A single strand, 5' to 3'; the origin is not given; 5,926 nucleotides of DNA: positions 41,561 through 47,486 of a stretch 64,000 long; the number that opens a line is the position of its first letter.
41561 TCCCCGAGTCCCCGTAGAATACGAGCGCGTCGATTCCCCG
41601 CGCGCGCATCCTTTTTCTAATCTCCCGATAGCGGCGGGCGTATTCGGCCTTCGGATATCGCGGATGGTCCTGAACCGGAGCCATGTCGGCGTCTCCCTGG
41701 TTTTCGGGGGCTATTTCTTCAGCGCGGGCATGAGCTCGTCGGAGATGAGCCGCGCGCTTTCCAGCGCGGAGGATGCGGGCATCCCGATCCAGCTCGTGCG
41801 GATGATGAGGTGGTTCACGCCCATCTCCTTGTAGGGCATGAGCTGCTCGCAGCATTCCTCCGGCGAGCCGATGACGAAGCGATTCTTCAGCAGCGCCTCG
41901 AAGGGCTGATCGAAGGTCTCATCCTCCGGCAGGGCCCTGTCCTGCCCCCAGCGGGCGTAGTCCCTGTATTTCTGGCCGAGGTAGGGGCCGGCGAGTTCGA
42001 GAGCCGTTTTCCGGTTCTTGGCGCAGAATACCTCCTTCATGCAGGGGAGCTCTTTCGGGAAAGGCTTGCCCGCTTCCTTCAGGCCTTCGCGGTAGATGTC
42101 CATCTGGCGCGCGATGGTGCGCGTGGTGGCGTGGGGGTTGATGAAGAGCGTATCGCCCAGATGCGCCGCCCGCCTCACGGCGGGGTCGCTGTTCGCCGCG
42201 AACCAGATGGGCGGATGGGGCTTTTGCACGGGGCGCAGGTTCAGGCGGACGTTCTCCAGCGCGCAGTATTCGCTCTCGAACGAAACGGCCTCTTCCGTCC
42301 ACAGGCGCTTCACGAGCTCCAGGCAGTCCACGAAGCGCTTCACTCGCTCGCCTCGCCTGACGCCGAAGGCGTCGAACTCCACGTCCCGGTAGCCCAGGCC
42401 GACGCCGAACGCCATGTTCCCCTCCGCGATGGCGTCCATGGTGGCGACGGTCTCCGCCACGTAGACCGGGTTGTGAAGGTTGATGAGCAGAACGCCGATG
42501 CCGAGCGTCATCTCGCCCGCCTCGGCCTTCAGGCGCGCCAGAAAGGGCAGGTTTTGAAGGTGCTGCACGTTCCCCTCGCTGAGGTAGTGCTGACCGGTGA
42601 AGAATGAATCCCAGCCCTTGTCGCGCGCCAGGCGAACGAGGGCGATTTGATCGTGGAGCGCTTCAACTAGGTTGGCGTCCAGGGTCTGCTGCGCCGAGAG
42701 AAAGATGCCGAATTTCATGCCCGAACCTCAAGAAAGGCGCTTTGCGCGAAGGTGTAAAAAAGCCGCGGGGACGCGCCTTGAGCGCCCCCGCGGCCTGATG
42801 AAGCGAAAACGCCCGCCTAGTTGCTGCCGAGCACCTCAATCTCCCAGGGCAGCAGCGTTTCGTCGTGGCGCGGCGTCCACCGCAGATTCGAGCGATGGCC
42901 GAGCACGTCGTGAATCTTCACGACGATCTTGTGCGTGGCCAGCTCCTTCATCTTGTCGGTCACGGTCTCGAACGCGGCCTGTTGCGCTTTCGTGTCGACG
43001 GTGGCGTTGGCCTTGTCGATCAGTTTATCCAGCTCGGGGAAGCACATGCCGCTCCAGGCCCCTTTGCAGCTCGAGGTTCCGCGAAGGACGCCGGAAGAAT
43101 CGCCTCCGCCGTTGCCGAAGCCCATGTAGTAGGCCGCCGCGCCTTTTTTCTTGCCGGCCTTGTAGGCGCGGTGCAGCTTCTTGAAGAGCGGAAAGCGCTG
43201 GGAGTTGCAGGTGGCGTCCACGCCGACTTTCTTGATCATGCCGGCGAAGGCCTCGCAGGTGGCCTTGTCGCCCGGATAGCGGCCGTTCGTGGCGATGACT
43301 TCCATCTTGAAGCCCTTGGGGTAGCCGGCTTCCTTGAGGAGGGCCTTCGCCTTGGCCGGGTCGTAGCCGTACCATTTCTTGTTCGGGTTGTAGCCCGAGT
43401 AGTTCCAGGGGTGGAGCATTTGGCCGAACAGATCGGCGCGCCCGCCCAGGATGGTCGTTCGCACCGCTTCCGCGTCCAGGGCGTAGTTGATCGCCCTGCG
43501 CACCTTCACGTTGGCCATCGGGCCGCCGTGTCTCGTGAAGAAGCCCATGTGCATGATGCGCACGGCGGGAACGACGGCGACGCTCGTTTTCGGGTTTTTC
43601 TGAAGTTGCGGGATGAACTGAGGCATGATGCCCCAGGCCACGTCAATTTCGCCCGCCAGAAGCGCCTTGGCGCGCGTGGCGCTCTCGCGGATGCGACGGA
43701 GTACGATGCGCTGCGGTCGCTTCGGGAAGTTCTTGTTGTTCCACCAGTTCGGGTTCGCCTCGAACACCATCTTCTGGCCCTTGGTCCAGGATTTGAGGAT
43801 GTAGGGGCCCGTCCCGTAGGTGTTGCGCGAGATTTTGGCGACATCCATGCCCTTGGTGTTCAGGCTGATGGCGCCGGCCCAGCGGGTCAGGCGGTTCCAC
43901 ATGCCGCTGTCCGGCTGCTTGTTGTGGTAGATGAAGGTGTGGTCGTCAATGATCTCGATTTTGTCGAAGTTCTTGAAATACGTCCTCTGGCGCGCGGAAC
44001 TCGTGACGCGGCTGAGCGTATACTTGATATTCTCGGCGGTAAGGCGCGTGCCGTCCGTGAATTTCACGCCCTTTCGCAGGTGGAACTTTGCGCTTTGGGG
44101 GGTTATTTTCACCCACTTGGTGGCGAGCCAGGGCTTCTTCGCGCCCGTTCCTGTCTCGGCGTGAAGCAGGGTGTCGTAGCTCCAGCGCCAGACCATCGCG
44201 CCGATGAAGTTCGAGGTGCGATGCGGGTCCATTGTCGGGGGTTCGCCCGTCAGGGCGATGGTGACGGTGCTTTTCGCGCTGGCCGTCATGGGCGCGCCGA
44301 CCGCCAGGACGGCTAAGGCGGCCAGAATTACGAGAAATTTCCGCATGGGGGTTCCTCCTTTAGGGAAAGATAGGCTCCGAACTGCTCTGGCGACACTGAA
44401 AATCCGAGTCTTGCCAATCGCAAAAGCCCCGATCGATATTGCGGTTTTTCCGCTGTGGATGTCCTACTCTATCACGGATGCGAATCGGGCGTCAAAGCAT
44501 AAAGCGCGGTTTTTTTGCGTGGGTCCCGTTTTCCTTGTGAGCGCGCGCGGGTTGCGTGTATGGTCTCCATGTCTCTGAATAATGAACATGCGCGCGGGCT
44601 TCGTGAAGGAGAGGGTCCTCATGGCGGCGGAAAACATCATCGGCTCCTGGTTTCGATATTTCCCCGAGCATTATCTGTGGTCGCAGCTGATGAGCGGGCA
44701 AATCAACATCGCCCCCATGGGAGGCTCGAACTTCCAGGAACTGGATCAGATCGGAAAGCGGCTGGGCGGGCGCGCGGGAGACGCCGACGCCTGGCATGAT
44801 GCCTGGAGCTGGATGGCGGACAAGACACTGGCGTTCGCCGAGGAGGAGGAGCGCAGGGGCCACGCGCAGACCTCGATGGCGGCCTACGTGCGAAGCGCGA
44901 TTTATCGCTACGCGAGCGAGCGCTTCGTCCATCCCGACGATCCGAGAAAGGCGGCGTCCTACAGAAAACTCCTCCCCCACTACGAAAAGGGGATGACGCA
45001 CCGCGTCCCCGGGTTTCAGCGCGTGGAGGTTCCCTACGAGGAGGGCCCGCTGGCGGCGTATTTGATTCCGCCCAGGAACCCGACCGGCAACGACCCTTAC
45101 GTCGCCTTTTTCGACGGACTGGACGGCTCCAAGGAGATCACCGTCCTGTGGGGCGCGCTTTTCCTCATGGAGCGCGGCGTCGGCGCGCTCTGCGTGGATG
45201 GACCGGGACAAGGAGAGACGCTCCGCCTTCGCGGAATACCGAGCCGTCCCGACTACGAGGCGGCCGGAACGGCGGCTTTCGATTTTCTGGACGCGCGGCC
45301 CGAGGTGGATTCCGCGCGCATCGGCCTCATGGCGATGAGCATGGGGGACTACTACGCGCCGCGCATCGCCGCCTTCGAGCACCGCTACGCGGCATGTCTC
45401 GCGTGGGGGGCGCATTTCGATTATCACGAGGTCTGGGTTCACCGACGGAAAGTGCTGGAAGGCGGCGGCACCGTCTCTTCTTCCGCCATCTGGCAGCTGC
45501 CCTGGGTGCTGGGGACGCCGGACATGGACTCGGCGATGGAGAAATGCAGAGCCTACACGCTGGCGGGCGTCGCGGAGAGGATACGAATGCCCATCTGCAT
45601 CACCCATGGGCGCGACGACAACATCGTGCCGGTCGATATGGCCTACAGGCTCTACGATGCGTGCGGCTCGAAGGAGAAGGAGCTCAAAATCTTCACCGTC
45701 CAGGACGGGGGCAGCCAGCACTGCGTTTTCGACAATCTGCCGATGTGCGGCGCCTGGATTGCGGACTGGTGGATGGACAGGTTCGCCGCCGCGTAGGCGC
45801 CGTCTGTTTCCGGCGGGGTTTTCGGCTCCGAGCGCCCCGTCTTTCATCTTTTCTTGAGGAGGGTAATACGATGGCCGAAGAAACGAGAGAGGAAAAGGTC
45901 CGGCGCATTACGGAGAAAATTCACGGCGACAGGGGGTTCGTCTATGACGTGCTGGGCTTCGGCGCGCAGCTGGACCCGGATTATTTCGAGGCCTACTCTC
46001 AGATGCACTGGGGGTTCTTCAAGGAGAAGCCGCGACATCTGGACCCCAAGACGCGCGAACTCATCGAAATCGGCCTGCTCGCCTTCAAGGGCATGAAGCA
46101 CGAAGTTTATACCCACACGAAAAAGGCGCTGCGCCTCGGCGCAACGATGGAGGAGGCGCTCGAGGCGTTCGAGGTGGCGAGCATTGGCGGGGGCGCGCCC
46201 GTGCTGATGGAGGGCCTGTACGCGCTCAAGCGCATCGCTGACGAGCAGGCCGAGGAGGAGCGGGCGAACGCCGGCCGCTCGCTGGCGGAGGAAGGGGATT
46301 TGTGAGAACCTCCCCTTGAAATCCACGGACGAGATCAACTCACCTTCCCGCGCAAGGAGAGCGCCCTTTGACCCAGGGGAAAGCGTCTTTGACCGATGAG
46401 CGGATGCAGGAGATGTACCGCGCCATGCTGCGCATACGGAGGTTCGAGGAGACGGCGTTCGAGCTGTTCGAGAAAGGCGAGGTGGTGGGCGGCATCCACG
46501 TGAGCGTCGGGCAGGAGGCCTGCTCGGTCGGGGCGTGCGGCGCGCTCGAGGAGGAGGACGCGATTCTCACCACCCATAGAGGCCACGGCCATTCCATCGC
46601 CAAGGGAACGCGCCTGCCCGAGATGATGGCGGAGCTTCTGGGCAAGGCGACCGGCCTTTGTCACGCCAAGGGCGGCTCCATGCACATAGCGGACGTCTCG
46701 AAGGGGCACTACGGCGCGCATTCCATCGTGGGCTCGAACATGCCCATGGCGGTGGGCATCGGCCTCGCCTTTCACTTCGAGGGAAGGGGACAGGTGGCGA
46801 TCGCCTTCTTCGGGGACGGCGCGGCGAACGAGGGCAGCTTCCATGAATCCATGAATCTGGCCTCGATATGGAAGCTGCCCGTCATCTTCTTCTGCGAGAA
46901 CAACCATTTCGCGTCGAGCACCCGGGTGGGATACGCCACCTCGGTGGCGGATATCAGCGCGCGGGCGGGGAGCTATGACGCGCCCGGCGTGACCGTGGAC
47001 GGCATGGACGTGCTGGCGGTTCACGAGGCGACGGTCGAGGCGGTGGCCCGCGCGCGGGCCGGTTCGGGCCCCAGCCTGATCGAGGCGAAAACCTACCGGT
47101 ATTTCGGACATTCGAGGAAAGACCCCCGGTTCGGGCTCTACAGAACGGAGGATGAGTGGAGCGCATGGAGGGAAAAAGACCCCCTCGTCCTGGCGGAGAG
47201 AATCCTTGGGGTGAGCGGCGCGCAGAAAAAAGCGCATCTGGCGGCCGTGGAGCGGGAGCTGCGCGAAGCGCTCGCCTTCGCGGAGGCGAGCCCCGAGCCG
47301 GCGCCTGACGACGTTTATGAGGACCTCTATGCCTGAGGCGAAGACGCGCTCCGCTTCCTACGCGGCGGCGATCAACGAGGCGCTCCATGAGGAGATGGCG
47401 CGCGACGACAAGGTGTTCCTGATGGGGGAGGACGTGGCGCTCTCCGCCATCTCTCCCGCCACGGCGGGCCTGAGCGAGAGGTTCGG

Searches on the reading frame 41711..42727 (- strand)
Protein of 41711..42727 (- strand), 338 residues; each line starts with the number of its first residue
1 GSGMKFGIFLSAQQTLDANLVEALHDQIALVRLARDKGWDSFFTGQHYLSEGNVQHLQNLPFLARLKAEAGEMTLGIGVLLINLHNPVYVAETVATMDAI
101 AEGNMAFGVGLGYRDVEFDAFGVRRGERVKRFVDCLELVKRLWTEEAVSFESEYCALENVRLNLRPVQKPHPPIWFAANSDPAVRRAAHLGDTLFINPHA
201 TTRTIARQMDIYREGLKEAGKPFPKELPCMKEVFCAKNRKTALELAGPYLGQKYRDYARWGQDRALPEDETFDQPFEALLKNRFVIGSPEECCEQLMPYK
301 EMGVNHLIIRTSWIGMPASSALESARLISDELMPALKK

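Call 79: search_protein_families(library=pfam, proteins=[window:41711-42727:-], max_evalue=0.0001)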
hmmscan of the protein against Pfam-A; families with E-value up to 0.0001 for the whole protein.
window:41711-42727:- (338 aa): 1 family
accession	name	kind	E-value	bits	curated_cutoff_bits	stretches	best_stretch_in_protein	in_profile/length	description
PF00296.26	Bac_luciferase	-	4.1e-56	191.1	27.9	1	4-306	1-314/314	Luciferase-like monooxygenase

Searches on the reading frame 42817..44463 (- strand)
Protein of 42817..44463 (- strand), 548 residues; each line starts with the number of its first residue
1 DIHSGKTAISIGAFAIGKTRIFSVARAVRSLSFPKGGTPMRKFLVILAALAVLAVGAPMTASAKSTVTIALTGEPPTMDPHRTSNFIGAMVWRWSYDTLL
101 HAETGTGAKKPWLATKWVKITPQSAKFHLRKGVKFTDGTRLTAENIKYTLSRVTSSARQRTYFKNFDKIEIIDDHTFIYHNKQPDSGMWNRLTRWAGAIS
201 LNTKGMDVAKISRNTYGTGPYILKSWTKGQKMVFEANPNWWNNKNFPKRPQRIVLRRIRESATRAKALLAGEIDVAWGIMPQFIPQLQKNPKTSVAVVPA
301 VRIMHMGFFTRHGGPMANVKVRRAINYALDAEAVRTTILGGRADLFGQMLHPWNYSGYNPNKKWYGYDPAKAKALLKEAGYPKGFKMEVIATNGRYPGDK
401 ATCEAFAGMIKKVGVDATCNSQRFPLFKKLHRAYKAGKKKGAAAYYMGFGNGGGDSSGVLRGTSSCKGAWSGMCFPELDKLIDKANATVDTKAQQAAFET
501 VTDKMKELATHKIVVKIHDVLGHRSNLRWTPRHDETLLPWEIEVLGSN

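Call 79: search_protein_families(library=pfam, proteins=[window:42817-44463:-], max_evalue=0.0001)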
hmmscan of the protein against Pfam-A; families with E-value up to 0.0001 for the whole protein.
window:42817-44463:- (548 aa): 1 family
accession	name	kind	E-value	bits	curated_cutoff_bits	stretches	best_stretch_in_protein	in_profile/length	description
PF00496.27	SBP_bac_5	-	4.3e-76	256.9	32.4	1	110-468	3-365/368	Bacterial extracellular solute-binding proteins, family 5 Middle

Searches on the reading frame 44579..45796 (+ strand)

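Call 80: search_protein_families(library=pfam, proteins=[window:44579-45796:+], max_evalue=0.0001)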
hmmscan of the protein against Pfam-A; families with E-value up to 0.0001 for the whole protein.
window:44579-45796:+ (405 aa): 2 families
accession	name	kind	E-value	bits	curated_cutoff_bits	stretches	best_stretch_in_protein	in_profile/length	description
PF12146.15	Hydrolase_4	-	4.4e-08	33.1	27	1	331-372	186-227/239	Serine aminopeptidase, S33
PF00326.27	Peptidase_S9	-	7.4e-05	22.8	22.6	0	232-377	50-185/213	Prolyl oligopeptidase family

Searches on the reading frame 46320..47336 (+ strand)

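Call 80: search_protein_families(library=pfam, proteins=[window:46320-47336:+], max_evalue=0.0001)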
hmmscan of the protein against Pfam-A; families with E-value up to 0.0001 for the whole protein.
window:46320-47336:+ (338 aa): 3 families
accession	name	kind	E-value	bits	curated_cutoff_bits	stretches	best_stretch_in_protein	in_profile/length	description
PF00676.26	E1_dh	-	2e-83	280.2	22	1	35-329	2-299/300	Dehydrogenase E1 component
PF02775.26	TPP_enzyme_C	-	4e-06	27.1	21.9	1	131-255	24-150/151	Thiamine pyrophosphate enzyme, C-terminal TPP binding domain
PF00456.26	Transketolase_N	-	5.5e-05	22.8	22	1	161-264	148-249/334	Transketolase, thiamine diphosphate binding domain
